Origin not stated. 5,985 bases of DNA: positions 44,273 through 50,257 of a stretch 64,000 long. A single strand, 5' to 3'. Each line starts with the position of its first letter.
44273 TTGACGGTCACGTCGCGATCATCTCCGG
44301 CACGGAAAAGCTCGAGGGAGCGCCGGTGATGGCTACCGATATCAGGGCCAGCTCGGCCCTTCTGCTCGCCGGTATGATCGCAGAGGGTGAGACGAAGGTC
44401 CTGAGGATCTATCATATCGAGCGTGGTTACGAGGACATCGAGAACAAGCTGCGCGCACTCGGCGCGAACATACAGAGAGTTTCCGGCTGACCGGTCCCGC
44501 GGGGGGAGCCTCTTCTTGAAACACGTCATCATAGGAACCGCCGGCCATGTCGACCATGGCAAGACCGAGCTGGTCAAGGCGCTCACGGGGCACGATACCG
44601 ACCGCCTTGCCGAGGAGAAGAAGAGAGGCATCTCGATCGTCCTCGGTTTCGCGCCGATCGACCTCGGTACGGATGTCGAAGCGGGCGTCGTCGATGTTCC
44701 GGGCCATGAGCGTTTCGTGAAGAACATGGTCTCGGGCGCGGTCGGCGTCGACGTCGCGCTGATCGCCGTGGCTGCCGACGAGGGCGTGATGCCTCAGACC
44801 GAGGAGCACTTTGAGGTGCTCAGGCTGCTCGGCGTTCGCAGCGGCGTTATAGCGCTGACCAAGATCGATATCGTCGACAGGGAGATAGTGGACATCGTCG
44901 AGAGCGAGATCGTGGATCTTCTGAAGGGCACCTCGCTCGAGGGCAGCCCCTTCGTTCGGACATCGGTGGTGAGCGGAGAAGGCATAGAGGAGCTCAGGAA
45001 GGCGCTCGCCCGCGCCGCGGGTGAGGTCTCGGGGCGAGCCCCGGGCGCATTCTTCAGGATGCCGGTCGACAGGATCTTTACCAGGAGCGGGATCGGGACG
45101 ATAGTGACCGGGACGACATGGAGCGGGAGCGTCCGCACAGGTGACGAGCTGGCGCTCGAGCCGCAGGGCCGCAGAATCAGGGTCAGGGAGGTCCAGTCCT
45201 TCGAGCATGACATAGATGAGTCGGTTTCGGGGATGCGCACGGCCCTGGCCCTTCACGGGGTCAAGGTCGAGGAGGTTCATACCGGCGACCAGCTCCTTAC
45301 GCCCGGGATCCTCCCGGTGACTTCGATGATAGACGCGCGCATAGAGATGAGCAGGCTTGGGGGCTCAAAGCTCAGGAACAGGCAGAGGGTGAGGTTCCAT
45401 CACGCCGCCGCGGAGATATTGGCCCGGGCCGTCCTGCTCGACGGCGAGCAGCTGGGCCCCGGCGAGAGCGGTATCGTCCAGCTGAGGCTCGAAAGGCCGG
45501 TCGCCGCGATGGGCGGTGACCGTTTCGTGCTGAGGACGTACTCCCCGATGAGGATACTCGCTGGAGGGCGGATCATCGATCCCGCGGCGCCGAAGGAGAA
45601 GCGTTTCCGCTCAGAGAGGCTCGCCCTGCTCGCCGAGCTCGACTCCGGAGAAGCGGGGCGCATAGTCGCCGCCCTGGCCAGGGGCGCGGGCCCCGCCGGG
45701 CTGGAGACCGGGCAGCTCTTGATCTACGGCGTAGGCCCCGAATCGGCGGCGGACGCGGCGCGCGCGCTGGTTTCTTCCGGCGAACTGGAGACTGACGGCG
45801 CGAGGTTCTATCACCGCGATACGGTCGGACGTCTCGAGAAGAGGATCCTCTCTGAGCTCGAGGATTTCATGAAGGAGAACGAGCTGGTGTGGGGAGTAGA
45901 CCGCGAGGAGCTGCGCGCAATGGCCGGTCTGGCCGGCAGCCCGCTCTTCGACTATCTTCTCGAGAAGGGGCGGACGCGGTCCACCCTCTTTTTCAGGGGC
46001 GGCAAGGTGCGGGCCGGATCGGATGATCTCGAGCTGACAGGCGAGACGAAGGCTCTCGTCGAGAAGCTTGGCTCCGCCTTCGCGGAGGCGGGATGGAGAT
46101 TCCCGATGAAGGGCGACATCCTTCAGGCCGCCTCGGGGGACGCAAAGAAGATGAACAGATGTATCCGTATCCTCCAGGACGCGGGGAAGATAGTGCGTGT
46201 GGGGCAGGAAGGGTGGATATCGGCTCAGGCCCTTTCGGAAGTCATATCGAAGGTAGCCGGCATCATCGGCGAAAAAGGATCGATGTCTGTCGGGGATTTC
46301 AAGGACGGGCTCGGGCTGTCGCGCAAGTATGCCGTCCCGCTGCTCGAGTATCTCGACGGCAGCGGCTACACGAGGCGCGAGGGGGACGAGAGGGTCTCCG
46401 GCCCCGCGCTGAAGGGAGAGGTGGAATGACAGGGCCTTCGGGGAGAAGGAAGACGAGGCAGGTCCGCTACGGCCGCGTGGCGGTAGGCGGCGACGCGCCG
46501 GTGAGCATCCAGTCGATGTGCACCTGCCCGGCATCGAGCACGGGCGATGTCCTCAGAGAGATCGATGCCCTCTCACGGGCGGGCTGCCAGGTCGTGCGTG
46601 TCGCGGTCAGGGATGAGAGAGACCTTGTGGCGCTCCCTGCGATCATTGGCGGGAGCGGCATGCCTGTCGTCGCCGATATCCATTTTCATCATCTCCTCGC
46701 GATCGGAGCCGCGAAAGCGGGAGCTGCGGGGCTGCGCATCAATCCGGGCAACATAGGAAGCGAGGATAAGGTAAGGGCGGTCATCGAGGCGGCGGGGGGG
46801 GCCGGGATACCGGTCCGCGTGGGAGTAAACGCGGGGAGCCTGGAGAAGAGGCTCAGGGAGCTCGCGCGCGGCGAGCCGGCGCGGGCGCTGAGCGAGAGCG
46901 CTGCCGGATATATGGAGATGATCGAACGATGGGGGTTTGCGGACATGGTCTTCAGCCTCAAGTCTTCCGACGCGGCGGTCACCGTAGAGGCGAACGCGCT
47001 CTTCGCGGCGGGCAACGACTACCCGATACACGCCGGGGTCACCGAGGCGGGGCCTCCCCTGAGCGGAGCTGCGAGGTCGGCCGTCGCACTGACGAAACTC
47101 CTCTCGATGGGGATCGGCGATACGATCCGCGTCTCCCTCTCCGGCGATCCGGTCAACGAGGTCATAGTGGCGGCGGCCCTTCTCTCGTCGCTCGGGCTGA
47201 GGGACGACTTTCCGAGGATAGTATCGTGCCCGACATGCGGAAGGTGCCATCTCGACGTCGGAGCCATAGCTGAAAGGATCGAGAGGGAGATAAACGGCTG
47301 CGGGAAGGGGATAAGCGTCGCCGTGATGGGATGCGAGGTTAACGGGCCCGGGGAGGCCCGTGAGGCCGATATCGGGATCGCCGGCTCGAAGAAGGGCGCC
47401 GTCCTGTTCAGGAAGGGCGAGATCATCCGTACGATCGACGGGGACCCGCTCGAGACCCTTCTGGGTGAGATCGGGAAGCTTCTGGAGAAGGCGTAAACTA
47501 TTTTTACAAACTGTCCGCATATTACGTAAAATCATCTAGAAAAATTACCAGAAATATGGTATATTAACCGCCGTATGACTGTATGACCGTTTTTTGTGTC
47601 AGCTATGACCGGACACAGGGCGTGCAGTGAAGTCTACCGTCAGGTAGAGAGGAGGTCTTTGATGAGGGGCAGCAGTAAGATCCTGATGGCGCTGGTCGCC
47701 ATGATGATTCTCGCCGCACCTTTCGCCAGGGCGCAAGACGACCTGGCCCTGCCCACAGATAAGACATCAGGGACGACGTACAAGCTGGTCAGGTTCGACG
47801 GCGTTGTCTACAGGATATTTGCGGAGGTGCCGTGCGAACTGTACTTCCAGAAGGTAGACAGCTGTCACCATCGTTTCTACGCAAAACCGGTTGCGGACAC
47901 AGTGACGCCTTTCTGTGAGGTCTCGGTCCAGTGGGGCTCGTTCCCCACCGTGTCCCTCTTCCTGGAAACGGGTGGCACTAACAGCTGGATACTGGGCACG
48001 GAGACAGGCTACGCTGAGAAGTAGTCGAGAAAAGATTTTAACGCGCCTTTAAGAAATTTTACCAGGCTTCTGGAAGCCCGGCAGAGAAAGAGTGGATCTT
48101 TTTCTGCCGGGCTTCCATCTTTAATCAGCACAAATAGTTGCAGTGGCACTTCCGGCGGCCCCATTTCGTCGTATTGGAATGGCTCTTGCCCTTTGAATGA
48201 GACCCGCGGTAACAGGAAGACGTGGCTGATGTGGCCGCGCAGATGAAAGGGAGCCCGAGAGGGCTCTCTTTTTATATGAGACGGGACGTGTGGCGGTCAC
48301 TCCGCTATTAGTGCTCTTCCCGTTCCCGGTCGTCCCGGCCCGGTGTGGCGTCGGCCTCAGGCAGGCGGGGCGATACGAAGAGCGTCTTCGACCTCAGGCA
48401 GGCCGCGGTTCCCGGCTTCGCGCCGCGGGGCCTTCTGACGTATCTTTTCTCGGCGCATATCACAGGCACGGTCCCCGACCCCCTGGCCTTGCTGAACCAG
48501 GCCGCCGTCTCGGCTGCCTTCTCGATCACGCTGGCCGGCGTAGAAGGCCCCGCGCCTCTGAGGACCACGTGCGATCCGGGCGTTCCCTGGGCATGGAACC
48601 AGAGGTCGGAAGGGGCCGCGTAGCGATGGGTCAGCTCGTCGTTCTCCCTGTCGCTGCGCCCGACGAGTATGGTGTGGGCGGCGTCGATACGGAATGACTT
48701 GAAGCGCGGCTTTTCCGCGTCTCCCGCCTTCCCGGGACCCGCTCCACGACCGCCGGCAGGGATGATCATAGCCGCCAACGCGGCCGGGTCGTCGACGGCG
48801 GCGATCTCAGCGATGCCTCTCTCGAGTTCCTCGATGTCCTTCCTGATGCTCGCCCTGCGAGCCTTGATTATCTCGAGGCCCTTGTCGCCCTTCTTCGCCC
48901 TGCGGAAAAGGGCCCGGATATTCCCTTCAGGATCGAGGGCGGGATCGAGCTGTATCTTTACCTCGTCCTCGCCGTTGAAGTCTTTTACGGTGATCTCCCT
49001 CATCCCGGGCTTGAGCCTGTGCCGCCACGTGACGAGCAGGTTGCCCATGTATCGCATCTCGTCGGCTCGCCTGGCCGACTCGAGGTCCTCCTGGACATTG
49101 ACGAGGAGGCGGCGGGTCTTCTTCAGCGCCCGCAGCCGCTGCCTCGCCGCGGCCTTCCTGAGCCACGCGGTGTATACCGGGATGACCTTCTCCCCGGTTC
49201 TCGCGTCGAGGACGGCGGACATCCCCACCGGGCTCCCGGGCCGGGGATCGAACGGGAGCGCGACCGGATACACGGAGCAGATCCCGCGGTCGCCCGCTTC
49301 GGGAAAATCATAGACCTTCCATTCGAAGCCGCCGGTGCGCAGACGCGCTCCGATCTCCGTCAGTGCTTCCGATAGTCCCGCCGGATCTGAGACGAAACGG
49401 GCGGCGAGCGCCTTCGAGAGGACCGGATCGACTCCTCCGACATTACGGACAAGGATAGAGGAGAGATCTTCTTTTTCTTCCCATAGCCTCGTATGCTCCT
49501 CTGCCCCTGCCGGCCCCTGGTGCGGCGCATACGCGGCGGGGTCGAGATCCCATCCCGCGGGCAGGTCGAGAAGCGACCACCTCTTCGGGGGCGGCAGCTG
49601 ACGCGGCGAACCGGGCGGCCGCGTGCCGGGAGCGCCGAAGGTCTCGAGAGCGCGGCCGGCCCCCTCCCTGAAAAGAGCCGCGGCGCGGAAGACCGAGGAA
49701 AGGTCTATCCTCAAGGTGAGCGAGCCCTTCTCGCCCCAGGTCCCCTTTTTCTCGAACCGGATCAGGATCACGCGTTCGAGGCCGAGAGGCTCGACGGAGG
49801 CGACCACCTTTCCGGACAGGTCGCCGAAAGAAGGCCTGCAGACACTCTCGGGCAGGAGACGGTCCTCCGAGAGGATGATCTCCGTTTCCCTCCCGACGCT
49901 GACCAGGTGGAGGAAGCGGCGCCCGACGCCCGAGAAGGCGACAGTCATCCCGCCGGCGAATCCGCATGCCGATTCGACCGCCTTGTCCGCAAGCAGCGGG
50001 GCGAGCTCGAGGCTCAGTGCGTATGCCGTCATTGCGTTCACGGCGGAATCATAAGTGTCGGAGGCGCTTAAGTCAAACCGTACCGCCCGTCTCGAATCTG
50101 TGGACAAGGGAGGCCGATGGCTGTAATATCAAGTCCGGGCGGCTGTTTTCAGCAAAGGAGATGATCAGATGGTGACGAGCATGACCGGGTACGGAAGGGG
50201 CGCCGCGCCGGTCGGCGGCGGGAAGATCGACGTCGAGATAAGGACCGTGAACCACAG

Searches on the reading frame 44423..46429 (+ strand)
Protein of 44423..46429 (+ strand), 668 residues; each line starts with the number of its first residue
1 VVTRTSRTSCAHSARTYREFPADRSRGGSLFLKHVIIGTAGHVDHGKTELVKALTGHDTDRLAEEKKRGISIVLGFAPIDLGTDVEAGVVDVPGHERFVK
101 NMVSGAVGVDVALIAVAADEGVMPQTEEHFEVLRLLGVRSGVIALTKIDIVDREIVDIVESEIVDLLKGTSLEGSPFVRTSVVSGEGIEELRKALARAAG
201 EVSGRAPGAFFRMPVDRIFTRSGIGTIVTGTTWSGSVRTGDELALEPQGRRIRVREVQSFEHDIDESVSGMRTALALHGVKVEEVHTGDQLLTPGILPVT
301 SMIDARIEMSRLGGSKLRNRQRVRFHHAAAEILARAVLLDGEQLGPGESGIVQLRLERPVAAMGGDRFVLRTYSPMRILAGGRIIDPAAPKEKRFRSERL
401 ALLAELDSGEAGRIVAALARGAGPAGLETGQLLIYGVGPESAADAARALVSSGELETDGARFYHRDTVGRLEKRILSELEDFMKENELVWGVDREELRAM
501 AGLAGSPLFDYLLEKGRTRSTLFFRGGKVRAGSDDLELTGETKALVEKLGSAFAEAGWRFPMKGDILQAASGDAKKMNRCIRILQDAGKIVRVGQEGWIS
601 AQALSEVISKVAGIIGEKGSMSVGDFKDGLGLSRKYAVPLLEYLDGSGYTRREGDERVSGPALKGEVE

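Call 86: search_protein_families(library=pfam, proteins=[window:44423-46429:+], max_evalue=0.00001)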
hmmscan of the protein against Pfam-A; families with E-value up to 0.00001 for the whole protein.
window:44423-46429:+ (668 aa): 5 families
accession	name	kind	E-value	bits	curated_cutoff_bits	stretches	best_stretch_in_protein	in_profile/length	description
PF00009.33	GTP_EFTU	-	3.9e-32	111.8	26.5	1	33-197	2-184/188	Elongation factor Tu GTP binding domain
PF09107.17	SelB-wing_3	-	7.5e-19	67.4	23.2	1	615-658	3-46/47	Elongation factor SelB, winged helix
PF25461.1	Beta-barrel_SelB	-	1.7e-16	60.7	27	1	315-391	12-80/80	Selenocysteine-specific elongation factor, beta-barrel domain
PF03144.31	GTP_EFTU_D2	-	4.4e-09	37.1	30.3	1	225-291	1-72/73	Elongation factor Tu domain 2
PF09106.17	SelB-wing_2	-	6.2e-06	26.6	22.3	0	476-515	1-41/57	Elongation factor SelB, winged helix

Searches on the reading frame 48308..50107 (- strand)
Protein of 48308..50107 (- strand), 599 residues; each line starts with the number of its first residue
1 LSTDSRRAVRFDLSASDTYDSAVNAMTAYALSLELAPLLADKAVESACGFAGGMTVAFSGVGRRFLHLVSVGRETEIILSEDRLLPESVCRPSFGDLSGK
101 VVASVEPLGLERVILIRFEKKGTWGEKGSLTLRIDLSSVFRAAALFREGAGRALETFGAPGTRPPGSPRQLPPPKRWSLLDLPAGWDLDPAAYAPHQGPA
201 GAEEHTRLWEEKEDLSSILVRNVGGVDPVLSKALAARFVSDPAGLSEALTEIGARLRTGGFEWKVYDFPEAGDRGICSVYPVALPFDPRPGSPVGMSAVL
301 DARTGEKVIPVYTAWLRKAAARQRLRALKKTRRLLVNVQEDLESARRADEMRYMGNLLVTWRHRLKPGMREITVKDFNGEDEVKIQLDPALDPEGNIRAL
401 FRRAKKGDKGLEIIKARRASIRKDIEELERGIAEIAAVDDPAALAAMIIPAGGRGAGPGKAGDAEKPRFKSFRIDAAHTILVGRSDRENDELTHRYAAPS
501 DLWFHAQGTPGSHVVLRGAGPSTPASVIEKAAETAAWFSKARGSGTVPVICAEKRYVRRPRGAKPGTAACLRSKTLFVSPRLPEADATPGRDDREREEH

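Call 86: search_protein_families(library=pfam, proteins=[window:48308-50107:-], max_evalue=0.00001)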
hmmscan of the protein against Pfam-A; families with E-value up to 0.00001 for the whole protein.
window:48308-50107:- (599 aa): 3 families
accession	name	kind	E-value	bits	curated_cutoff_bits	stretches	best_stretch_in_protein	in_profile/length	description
PF05833.16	NFACT_N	-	1.5e-24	87.1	31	1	206-445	181-431/456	NFACT N-terminal and middle domains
PF05670.18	NFACT-R_1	-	1.1e-09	39.2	29.8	1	472-558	5-94/112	NFACT protein RNA binding domain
PF18297.6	NFACT-R_2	-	1.4e-06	28.8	26.9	1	472-555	4-83/104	NFACT protein RNA binding domain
